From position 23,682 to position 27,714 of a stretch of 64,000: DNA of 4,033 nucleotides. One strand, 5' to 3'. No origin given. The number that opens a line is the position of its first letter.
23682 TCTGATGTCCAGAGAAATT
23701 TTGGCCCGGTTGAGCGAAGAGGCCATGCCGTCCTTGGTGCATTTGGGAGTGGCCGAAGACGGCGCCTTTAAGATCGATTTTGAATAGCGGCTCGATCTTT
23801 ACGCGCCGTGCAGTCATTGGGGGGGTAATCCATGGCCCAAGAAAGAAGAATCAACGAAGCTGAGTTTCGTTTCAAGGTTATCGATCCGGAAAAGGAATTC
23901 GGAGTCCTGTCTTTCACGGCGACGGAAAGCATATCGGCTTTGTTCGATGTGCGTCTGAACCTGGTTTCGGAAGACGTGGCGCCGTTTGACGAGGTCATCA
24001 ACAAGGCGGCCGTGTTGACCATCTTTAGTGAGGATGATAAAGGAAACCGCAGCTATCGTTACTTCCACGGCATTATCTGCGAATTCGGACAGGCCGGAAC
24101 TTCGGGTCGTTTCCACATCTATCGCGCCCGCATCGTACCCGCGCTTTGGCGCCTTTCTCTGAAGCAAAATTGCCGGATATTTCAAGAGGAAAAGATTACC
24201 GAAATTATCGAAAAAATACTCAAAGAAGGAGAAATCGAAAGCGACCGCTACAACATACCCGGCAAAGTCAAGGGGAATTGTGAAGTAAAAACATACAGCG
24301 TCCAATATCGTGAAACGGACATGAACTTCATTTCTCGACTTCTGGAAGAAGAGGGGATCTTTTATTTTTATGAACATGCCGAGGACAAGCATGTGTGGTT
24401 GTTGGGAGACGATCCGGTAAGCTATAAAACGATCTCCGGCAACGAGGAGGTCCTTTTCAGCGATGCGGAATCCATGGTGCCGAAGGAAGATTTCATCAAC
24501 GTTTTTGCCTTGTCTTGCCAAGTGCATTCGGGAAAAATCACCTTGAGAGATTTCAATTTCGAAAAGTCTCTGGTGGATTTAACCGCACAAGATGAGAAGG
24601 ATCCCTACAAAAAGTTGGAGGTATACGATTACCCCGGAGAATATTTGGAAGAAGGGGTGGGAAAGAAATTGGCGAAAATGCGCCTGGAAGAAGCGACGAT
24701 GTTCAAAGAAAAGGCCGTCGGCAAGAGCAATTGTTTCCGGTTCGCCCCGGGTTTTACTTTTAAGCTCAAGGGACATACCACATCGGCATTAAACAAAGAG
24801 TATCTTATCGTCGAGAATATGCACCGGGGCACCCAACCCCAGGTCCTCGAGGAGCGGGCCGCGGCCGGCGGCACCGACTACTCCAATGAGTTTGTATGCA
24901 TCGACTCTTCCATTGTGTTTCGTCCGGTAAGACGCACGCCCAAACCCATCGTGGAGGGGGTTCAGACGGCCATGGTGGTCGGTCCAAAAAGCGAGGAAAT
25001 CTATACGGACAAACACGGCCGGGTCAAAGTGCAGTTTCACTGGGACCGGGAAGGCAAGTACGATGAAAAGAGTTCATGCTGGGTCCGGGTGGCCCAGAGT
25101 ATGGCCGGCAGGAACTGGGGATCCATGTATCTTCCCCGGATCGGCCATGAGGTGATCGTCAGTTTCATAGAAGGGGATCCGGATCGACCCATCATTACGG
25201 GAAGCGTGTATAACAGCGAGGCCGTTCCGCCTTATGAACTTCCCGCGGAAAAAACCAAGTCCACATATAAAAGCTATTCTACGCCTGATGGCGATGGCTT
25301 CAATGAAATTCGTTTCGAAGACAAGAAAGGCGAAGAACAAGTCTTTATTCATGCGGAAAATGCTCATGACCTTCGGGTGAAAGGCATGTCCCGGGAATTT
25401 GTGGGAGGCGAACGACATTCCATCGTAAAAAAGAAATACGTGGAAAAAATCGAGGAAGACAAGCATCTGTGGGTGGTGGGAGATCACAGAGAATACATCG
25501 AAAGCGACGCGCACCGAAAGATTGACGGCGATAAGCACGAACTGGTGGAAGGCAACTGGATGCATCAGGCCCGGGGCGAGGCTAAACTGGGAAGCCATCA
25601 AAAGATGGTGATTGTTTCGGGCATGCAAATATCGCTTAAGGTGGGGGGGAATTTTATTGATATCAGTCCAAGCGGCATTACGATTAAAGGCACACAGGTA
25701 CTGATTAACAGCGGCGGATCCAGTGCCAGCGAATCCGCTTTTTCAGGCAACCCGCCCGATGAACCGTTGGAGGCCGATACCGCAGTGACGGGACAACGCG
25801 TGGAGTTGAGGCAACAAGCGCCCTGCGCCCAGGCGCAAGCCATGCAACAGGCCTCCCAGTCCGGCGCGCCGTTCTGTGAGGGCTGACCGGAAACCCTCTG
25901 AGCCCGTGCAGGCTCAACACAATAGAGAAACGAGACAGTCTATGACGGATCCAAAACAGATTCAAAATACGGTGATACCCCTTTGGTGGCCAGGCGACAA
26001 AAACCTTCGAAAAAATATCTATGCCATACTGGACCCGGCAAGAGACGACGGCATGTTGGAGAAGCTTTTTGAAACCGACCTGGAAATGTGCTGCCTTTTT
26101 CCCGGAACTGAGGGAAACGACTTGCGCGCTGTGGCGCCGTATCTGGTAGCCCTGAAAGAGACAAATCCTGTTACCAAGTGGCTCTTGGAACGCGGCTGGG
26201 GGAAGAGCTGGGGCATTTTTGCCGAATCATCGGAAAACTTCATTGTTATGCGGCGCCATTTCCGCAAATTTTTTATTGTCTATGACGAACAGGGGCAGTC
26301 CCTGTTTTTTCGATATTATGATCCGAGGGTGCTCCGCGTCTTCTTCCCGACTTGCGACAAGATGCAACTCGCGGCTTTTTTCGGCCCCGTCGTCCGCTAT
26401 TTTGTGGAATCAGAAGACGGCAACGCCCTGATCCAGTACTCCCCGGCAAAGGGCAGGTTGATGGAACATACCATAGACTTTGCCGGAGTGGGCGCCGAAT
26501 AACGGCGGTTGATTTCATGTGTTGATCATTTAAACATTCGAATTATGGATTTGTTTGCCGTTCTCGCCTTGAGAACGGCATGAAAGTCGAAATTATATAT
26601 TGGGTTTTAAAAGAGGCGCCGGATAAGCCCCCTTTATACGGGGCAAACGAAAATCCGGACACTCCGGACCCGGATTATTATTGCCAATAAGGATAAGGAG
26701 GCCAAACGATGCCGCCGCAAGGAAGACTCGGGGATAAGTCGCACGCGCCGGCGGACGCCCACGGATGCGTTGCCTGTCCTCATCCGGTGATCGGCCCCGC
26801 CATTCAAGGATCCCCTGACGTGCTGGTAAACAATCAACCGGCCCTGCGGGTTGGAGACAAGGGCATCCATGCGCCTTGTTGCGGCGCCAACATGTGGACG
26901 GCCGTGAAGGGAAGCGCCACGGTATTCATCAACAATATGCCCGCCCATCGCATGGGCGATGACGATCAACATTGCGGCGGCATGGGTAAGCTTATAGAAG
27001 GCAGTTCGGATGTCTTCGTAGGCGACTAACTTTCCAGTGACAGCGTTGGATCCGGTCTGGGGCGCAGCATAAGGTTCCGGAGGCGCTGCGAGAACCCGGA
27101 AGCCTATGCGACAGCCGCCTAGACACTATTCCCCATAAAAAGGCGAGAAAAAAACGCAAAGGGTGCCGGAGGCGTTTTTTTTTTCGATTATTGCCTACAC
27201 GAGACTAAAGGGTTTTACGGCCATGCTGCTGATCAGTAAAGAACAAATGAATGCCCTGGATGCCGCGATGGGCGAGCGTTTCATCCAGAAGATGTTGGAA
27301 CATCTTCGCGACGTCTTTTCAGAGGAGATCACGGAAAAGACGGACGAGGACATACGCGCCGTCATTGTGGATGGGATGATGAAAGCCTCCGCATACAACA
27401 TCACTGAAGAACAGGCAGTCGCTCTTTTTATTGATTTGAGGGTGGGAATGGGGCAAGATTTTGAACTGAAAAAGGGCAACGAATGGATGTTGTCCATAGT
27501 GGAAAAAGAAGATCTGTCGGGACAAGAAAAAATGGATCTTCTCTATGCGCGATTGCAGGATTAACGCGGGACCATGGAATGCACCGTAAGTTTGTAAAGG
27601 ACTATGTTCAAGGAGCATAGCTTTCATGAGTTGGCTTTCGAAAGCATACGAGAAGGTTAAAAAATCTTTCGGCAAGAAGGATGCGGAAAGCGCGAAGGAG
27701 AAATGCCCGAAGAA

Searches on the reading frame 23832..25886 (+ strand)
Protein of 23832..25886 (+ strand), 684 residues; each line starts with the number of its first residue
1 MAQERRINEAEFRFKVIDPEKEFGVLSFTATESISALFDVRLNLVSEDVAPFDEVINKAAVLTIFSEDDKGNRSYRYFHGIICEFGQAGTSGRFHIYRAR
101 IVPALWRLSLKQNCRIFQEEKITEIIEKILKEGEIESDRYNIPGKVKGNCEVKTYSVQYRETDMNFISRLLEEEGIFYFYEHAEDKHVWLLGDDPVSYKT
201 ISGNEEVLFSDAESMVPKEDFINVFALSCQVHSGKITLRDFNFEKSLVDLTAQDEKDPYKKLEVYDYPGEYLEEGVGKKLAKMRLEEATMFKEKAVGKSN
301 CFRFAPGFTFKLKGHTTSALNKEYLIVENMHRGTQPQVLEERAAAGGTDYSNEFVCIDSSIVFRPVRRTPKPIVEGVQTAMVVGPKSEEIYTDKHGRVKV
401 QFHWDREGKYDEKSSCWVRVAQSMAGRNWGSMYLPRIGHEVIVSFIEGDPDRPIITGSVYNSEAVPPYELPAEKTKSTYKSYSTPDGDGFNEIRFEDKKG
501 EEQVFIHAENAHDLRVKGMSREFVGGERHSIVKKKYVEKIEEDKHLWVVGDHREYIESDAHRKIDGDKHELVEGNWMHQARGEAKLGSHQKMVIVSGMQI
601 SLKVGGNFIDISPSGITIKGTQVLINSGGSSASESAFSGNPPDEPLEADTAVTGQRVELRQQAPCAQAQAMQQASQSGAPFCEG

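Call 5: search_protein_families(library=pfam, proteins=[window:23832-25886:+], max_evalue=0.01)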
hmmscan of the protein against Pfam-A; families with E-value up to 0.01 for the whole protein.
window:23832-25886:+ (684 aa): 4 families
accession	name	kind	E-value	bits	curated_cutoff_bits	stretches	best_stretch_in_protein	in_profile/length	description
PF05954.17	Phage_GPD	-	1.2e-78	264.8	30.1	1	31-335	1-303/305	Phage tail baseplate hub (GPD)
PF22178.3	Gp5_trimer_C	-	1.6e-24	86.6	30.9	1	477-582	1-106/112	Bacteriophage T4 gp5 C-terminal trimerisation domain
PF04717.18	Phage_base_V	-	5.5e-17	62.3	23.8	1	392-460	11-75/75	Type VI secretion system/phage-baseplate injector OB domain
PF20093.5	DUF6484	-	8.5e-07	30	27.6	1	436-457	38-59/61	Domain of unknown function (DUF6484)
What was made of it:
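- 23832..25886 (+): VgrG spike (context: the presumed carrier). Phage_GPD, Phage_base_V and Gp5_trimer_C (call 5).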

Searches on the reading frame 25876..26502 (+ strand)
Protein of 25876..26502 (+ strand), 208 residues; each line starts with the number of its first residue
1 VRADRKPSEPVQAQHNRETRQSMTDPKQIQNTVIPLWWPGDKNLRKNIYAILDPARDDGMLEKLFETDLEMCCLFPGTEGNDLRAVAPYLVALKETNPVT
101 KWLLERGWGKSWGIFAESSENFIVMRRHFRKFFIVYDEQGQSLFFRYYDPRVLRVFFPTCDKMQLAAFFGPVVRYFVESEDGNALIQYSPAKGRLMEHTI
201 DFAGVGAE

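Call 5: search_protein_families(library=pfam, proteins=[window:25876-26502:+], max_evalue=0.01)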
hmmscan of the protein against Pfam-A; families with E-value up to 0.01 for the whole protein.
window:25876-26502:+ (208 aa): 1 family
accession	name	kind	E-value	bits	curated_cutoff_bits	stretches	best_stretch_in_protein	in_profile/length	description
PF13503.11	DUF4123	-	5.4e-31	107.7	25.8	1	48-166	1-118/119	Domain of unknown function (DUF4123)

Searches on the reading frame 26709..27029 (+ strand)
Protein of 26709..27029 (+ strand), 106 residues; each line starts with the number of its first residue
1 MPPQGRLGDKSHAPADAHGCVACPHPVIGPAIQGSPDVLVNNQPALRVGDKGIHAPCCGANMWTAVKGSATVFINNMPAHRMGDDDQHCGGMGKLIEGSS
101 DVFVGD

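Call 5: search_protein_families(library=pfam, proteins=[window:26709-27029:+], max_evalue=0.01)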
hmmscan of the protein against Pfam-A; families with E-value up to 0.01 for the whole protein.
window:26709-27029:+ (106 aa): 2 families
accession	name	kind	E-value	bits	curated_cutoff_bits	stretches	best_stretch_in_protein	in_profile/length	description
PF05488.18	PAAR_motif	-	2.7e-11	43.9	27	2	66-105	12-51/70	PAAR motif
PF13665.11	Tox-PAAR-like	-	0.0051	17.3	31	0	65-84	78-97/108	Toxin PAAR-like domain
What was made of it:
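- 26709..27029 (+): Canonical 106-aa PAAR, the conserved first member of the PAAR-p283-DUF2169 triad. In this window it is separated from p283 by an inserted effector-like cassette and MT1. PF05488 at 2.7e-11 (call 5).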

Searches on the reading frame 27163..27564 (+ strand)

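Call 5: search_protein_families(library=pfam, proteins=[window:27163-27564:+], max_evalue=0.01)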
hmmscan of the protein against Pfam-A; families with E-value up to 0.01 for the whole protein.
window:27163-27564:+ (133 aa): 0 families

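Call 7: search_protein_families(library=ncbifam, proteins=[window:27163-27564:+], max_evalue=0.01)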
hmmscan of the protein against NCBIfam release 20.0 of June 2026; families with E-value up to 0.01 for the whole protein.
window:27163-27564:+ (133 aa): 1 family
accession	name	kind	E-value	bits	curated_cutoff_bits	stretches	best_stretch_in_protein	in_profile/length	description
NF040720.1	MptN_Meth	equivalog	0.005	15.9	350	1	33-83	159-209/291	tetrahydromethanopterin:alpha-L-glutamate ligase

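Call 59: search_protein_families(library=pfam, proteins=[window:27163-27564:+], max_evalue=10)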
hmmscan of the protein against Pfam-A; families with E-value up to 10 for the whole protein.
window:27163-27564:+ (133 aa): 1 family
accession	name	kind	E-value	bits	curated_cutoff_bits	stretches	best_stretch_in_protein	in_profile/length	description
PF18809.6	PBECR1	-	0.096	13.6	27.6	1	41-115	28-100/104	phage-Barnase-EndoU-ColicinE5/D-RelE like nuclease1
